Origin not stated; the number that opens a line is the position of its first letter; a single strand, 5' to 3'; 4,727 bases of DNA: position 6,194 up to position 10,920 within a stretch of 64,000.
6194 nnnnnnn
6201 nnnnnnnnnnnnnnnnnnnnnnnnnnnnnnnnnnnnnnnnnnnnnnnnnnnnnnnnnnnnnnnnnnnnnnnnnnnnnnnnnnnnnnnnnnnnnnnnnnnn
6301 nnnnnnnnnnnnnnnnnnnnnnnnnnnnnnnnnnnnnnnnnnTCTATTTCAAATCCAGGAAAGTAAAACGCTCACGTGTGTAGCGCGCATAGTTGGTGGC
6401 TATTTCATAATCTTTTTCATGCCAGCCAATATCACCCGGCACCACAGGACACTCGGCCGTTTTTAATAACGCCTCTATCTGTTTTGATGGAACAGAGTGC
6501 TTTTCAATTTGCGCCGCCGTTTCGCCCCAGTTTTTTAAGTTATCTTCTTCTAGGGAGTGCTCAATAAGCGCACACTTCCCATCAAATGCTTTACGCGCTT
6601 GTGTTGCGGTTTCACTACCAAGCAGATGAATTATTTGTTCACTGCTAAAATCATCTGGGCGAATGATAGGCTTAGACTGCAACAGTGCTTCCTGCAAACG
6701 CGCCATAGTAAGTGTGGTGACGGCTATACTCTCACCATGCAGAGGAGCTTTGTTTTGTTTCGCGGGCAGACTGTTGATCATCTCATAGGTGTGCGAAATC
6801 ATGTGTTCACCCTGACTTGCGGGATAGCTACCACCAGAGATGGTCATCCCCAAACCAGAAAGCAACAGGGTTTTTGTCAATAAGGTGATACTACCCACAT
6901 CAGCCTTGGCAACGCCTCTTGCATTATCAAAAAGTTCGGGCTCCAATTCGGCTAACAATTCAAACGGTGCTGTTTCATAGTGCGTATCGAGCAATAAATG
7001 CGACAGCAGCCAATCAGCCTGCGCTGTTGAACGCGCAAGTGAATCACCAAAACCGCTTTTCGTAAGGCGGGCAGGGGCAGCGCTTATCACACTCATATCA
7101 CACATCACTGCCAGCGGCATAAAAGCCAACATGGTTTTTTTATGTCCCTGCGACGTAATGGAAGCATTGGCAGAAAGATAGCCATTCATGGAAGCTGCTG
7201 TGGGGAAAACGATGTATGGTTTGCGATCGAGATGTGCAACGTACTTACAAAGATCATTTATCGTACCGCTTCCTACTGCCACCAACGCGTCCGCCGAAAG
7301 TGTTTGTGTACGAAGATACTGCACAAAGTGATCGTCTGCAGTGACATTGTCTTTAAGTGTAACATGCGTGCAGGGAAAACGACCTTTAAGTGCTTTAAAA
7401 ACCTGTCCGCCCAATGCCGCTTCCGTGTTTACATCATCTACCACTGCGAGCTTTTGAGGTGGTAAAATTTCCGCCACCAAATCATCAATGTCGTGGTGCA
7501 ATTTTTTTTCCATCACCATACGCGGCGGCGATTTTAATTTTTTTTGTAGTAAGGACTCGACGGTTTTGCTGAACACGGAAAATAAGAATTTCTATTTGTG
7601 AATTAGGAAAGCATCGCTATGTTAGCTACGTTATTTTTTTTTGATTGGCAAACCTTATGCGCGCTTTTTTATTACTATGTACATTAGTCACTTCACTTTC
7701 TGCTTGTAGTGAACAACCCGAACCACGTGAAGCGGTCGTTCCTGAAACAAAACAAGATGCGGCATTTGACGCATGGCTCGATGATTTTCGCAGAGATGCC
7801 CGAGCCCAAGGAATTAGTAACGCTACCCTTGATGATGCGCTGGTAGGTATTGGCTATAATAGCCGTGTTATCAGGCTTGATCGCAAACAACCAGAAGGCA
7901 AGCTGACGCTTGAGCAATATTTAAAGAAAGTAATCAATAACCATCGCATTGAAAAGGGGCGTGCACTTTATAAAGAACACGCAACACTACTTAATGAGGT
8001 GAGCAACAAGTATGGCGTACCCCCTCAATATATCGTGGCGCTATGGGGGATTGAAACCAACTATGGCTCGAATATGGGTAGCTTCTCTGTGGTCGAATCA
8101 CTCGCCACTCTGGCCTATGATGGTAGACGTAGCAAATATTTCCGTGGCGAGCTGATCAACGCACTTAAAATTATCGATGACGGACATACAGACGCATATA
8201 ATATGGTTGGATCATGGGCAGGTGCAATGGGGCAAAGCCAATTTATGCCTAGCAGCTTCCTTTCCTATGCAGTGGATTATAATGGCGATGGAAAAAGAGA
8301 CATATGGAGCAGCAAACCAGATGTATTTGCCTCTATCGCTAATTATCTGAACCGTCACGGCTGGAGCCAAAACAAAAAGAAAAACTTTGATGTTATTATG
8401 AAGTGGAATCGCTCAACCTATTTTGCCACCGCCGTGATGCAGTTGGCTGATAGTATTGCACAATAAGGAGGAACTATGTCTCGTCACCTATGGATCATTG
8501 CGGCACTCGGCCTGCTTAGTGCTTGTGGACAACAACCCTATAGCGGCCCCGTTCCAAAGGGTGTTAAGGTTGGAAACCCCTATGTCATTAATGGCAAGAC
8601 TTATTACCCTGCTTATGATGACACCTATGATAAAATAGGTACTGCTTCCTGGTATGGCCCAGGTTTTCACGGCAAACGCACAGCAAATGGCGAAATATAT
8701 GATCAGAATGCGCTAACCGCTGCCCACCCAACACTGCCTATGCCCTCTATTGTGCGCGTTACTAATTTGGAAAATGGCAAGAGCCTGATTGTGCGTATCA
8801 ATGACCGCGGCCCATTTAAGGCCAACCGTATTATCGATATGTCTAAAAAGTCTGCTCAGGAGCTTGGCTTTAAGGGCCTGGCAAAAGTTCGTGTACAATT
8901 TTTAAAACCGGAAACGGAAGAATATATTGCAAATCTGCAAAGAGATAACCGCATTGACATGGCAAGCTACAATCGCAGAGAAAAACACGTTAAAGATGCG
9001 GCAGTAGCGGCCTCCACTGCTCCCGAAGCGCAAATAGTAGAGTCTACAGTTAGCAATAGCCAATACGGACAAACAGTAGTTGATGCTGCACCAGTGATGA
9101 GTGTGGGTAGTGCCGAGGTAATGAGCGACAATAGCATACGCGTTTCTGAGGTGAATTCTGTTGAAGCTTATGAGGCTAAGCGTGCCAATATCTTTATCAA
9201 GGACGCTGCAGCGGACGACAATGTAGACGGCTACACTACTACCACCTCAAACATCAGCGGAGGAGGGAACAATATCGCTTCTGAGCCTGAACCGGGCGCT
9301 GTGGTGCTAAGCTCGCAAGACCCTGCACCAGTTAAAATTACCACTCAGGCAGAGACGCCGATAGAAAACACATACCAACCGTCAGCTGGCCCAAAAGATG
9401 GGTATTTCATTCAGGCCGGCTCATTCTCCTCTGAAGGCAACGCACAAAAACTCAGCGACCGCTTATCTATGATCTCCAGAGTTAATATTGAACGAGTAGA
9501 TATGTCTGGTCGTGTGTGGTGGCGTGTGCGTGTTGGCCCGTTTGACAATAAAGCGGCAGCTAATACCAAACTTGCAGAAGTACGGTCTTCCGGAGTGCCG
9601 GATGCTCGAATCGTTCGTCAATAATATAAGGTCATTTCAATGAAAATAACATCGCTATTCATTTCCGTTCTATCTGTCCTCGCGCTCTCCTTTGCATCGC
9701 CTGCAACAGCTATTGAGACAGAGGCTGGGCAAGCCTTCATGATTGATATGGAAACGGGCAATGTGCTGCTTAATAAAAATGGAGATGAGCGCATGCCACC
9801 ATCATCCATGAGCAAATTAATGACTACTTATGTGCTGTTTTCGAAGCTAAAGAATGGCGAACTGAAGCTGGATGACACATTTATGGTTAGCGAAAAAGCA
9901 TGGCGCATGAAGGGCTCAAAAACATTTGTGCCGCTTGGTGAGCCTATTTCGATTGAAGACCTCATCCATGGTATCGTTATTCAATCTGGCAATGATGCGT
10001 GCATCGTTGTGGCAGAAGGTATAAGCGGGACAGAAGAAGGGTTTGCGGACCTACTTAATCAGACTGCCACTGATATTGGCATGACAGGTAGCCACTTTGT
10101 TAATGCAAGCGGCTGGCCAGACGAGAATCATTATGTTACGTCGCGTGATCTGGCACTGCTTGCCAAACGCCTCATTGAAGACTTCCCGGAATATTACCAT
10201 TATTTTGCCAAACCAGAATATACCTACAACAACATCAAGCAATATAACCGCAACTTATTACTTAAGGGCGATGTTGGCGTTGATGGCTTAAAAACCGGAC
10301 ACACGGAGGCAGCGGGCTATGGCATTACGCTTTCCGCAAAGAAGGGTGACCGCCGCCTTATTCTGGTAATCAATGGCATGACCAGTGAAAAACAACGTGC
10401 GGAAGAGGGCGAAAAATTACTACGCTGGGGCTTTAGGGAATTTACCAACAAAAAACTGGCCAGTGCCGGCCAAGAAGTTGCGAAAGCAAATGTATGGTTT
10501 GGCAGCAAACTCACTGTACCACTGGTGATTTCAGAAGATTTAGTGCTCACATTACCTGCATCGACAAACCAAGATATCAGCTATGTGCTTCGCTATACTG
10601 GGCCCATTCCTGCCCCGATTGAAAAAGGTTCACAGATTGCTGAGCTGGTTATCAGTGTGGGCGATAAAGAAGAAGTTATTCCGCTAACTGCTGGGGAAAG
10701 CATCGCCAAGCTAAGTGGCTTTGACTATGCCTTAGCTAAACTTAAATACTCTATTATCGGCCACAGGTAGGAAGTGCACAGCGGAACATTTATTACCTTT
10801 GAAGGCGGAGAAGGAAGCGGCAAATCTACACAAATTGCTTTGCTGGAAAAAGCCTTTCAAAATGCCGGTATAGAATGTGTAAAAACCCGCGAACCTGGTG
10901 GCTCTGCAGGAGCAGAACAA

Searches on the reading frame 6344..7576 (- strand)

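Call 25: search_protein_families(library=pfam, proteins=[window:6344-7576:-], max_evalue=0.000001)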
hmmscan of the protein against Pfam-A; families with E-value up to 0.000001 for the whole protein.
window:6344-7576:- (410 aa): 1 family
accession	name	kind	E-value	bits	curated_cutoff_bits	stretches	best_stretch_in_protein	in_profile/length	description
PF13685.12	Fe-ADH_2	-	1.9e-31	109.5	28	1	39-168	18-149/149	Iron-containing alcohol dehydrogenase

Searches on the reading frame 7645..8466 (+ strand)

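Call 25: search_protein_families(library=pfam, proteins=[window:7645-8466:+], max_evalue=0.000001)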
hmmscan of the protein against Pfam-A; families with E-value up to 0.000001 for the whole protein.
window:7645-8466:+ (273 aa): 1 family
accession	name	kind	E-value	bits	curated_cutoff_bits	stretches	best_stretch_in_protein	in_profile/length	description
PF13406.11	SLT_2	-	2.5e-98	329.3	24.3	1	41-244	2-205/292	Transglycosylase SLT domain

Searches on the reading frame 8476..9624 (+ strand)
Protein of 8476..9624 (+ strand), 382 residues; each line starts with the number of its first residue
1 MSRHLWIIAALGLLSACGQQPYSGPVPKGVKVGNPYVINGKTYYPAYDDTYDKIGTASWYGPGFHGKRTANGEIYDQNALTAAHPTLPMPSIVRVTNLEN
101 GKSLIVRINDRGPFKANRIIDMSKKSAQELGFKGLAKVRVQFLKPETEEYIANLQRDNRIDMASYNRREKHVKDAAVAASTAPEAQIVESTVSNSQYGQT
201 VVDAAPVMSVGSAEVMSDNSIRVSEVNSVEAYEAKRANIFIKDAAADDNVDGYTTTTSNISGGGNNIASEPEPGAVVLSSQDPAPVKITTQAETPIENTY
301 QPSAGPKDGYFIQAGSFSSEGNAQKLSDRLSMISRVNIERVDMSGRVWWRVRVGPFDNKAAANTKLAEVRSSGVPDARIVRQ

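Call 25: search_protein_families(library=pfam, proteins=[window:8476-9624:+], max_evalue=0.000001)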
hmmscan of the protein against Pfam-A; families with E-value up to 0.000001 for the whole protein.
window:8476-9624:+ (382 aa): 2 families
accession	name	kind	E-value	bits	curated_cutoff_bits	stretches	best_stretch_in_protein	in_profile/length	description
PF03330.24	DPBB_1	-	1.2e-24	86.8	28.8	1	55-141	4-82/83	Lytic transglycolase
PF05036.18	SPOR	-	1.1e-13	51.8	21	1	307-373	2-69/76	SPOR domain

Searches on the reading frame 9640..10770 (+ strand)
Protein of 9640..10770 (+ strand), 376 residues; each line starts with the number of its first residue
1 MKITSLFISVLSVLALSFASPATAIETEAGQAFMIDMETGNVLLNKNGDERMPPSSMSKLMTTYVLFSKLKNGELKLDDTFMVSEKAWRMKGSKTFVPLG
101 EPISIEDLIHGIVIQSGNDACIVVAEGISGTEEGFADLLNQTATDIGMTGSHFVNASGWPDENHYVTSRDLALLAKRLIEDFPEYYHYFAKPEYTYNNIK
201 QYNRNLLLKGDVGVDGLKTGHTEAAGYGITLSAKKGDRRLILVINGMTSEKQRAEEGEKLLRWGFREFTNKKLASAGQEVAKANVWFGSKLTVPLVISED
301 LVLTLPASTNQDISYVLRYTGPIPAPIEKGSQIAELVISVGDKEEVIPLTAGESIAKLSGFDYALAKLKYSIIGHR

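Call 25: search_protein_families(library=pfam, proteins=[window:9640-10770:+], max_evalue=0.000001)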
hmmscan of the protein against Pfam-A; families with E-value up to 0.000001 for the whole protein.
window:9640-10770:+ (376 aa): 3 families
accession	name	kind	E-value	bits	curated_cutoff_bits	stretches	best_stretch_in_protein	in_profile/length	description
PF00768.25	Peptidase_S11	-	2e-63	214.5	27.6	1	23-245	6-235/239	D-alanyl-D-alanine carboxypeptidase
PF07943.18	PBP5_C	-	1.6e-16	60.7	21.2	1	268-355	1-89/91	Penicillin-binding protein 5, C-terminal domain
PF13354.11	Beta-lactamase2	-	1.2e-12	48.1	22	1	33-180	3-148/214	Beta-lactamase enzyme family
